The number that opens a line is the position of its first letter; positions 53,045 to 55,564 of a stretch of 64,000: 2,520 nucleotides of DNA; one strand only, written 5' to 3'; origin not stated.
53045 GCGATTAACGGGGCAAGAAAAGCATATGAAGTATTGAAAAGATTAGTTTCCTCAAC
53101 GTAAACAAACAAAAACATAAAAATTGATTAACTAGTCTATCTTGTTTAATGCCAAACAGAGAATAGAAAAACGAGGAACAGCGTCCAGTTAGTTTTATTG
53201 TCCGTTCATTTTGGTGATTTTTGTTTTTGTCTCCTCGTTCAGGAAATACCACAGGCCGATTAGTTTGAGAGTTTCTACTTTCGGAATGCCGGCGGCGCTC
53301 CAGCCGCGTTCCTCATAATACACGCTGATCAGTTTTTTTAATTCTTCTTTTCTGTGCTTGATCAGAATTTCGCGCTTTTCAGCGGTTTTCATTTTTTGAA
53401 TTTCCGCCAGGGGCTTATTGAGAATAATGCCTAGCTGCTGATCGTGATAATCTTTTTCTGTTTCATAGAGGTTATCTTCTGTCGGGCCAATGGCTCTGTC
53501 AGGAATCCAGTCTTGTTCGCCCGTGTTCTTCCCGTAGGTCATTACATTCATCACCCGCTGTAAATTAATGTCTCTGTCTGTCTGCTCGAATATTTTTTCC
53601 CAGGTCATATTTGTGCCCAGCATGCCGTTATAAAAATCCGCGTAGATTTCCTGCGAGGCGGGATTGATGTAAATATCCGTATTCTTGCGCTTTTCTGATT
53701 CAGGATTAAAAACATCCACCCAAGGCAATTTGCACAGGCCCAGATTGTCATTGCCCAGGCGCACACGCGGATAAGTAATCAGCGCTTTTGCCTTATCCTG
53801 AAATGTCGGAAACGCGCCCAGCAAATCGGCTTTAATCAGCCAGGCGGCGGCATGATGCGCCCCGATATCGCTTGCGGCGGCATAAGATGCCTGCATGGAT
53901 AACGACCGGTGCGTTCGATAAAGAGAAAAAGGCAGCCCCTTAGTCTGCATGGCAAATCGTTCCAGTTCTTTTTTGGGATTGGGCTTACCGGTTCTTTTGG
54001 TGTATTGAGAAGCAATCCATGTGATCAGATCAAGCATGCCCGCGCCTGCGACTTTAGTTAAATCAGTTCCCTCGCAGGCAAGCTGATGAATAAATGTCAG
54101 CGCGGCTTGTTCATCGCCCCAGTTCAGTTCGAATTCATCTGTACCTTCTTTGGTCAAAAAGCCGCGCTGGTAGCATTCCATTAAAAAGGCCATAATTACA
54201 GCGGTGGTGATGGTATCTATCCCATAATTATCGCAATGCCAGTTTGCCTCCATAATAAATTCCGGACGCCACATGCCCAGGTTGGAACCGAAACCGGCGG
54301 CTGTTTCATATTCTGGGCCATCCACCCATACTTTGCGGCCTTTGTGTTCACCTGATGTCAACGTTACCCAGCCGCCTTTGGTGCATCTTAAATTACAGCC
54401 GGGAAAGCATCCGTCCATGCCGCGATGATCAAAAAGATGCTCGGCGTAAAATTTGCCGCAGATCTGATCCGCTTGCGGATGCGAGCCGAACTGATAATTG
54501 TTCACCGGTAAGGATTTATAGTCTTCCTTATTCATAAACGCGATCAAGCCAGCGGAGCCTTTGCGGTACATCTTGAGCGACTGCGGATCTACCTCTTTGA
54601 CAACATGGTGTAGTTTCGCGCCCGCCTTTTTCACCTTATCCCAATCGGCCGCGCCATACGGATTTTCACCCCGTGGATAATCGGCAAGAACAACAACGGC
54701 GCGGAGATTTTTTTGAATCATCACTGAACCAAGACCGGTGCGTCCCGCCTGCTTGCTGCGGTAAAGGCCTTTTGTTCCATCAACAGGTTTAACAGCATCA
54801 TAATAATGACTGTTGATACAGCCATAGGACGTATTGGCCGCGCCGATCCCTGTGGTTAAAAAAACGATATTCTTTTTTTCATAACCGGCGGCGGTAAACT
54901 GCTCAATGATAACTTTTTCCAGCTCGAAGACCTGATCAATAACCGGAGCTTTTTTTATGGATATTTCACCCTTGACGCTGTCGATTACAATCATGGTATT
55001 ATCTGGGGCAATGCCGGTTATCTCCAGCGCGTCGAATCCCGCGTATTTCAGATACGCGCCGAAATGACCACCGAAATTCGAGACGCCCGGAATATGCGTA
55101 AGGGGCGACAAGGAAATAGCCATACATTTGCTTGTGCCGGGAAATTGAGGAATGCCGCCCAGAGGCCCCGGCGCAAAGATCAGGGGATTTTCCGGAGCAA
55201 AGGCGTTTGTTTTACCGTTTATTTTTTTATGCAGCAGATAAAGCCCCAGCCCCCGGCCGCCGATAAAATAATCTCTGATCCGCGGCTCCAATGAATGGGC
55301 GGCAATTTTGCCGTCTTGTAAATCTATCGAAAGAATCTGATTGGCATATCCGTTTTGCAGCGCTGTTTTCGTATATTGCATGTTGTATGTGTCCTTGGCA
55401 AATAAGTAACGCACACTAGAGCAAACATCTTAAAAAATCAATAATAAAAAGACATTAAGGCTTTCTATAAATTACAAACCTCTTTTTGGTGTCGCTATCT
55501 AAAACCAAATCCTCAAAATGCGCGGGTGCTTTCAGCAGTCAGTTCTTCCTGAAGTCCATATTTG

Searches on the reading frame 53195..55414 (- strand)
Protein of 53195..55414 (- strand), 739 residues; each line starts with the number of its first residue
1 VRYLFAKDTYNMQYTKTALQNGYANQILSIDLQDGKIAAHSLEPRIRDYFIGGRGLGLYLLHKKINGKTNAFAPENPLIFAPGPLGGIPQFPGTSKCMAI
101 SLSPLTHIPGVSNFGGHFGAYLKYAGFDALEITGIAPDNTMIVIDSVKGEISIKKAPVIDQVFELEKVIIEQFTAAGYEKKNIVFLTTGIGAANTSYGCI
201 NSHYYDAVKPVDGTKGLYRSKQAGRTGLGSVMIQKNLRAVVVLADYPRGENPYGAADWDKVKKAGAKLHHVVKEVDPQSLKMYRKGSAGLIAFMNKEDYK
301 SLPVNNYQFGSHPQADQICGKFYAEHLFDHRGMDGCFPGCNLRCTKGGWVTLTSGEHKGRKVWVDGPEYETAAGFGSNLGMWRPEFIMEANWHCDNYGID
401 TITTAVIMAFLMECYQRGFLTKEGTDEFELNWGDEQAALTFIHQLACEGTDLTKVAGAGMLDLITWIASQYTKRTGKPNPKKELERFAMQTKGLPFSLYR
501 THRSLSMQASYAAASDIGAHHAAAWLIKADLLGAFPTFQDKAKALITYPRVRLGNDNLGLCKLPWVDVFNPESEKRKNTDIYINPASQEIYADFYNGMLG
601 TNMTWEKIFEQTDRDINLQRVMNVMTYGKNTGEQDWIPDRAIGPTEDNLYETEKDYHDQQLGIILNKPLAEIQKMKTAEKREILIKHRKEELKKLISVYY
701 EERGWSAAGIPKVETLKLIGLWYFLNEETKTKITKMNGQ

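Call 32: find_related_loci(query=window:53195-55414:-, collection=metagenome_contigs, flank=10000)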
Query window:53195-55414:- (739 aa) in metagenome_contigs; peptide patterns used: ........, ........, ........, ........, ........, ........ (x = any residue, [..] = any of these).
387 stretches matched a pattern; 244 encode a relative of the query (tblastn E <= 1e-3); the best 80 are kept; 80 distinct loci.
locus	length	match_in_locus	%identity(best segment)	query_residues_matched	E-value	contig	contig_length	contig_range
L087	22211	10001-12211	92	3-739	0e+0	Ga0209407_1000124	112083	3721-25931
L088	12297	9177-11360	86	11-738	0e+0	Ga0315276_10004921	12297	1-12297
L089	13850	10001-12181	86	11-737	0e+0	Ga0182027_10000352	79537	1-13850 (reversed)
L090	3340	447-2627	86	11-737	0e+0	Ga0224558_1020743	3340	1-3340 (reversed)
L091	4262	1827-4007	86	12-738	0e+0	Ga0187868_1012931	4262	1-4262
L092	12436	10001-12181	86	12-738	0e+0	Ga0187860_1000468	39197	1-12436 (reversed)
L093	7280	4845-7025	86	12-738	0e+0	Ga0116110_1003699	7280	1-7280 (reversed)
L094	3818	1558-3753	82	5-737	0e+0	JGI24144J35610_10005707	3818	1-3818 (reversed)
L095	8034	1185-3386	82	5-739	0e+0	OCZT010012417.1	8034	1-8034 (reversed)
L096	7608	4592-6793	82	5-739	0e+0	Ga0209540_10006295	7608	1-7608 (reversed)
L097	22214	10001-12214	81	1-739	0e+0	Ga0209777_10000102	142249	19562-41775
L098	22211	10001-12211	81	1-738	0e+0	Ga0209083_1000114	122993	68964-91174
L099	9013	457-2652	81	5-737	0e+0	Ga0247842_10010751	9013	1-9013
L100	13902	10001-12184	81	11-738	0e+0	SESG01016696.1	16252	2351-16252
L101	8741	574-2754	81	11-737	0e+0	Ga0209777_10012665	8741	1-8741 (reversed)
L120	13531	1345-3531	89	11-739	0e+0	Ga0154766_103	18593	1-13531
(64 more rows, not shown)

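Call 100: search_protein_families(library=pfam, proteins=[L120:3680-4594:-, L120:4594-5379:-, L120:6211-8649:-, L120:8856-9317:-, L120:9474-10088:-, L120:11194-11982:-, L120:12288-13220:-], max_evalue=0.001)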
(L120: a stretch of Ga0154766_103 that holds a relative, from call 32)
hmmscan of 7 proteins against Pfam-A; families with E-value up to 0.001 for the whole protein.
L120:3680-4594:- (305 aa): 1 family
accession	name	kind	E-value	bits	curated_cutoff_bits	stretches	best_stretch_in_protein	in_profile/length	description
PF08843.17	AbiEii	-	4.5e-32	112.3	22.5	1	13-238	3-208/238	Nucleotidyl transferase AbiEii toxin, Type IV TA system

L120:4594-5379:- (262 aa): 2 families
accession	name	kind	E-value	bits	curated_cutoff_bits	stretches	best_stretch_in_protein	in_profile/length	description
PF11459.13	AbiEi_3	-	2.3e-50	170.7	26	1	103-254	2-157/157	Transcriptional regulator, AbiEi antitoxin, Type IV TA system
PF17194.10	AbiEi_3_N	-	8.5e-31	106.3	26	1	9-99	2-92/93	Transcriptional regulator, AbiEi antitoxin N-terminal domain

L120:6211-8649:- (813 aa): 2 families
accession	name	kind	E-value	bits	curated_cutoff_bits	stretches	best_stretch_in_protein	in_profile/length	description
PF02463.25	SMC_N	-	1.3e-15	57.9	40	1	11-630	2-204/220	RecF/RecN/SMC N terminal domain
PF13555.12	AAA_29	-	8.6e-05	22.7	27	1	30-52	19-42/61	P-loop containing region of AAA domain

L120:8856-9317:- (154 aa): 0 families

L120:9474-10088:- (205 aa): 0 families

L120:11194-11982:- (263 aa): 0 families

L120:12288-13220:- (311 aa): 0 families

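Call 101: search_protein_families(library=padloc, proteins=[L120:3680-4594:-, L120:4594-5379:-, L120:6211-8649:-, L120:8856-9317:-, L120:9474-10088:-, L120:11194-11982:-, L120:12288-13220:-], max_evalue=0.001)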
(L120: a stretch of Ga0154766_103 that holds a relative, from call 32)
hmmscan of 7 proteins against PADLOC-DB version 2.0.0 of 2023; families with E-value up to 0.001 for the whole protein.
L120:3680-4594:- (305 aa): 16 families
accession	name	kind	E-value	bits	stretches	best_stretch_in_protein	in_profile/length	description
PDLC02290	AbiEii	-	4.6e-108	359.1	1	4-303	3-289/290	AbiEii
PDLC02305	AbiEii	-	4.2e-31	106.3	1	26-283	45-305/306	AbiEii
PDLC02294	AbiEii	-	7.6e-12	43.6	1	26-197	45-210/260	AbiEii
PDLC02324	AbiEii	-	4.8e-11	40.9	2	3-69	4-69/231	AbiEii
PDLC02323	AbiEii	-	1.9e-08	32.2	1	12-180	28-189/248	AbiEii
PDLC02303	AbiEii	-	3.6e-08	31.2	1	27-190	42-198/249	AbiEii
PDLC02304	AbiEii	-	2.3e-07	29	1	22-186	39-200/260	AbiEii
PDLC02298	AbiEii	-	5.4e-07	27.2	1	24-203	28-188/220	AbiEii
PDLC02292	AbiEii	-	9.4e-06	23.6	1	13-150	37-164/283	AbiEii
PDLC02307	AbiEii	-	2.3e-05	22.3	0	9-50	8-46/219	AbiEii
PDLC02313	AbiEii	-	2.3e-05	22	1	23-176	41-191/254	AbiEii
PDLC02328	AbiEii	-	3.7e-05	21.7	0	21-50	10-38/203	AbiEii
PDLC02330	AbiEii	-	7.7e-05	20.5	0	145-177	130-162/219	AbiEii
PDLC02317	AbiEii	-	0.0001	19.4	1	120-184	149-213/396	AbiEii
PDLC02293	AbiEii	-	0.00014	19.5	1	27-177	43-194/270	AbiEii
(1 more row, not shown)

L120:4594-5379:- (262 aa): 2 families
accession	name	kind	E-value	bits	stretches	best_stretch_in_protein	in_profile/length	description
PDLC02227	AbiEi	-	1.1e-83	278.4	1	7-255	4-227/233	AbiEi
PDLC02287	AbiEi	-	0.00096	16.8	0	36-197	28-174/253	AbiEi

L120:6211-8649:- (813 aa): 14 families
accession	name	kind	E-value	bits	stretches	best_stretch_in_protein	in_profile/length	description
PDLC03865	LmuB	-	1.4e-23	81.1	2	10-299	2-297/1007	-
PDLC03859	LmuB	-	3.6e-18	64.1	1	8-636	2-597/611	-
PDLC04135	mad3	-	2e-11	42.1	1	10-632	1-331/374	mads_3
PDLC03868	LmuB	-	4.3e-09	33.3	1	35-67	31-63/1035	-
PDLC04891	PDC-S06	-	1.4e-08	31.7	1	315-637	377-698/858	-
PDLC00271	PtuA1|PtuA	-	1.7e-08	32.5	1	10-116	2-99/421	AAA ATPase domain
PDLC02335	AbiLi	-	4.9e-08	30.4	1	6-55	45-99/326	AbiLi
PDLC02979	AriA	-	5.4e-07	27.7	1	10-369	2-265/373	-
PDLC03861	LmuB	-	7.6e-07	25.5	1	6-77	205-276/1213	-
PDLC00268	PtuA1|PtuA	-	9.8e-07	26.5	1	8-136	2-129/411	AAA ATPase domain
PDLC00298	PtuA1|PtuA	-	1e-05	22.8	1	10-53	2-44/423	AAA ATPase domain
PDLC02726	PbeC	-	8.7e-05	19.1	1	26-196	21-168/637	PbeC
PDLC02980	AriA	-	0.00035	18.6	1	36-83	3-51/304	-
PDLC00311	PtuA1|PtuA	-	0.00037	17.6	1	10-77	2-66/455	AAA ATPase domain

L120:8856-9317:- (154 aa): 1 family
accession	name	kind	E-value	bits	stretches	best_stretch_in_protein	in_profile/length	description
PDLC04713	PDC-M57B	-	0.00095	16.8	0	1-79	1-75/211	-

L120:9474-10088:- (205 aa): 0 families

L120:11194-11982:- (263 aa): 0 families

L120:12288-13220:- (311 aa): 0 families
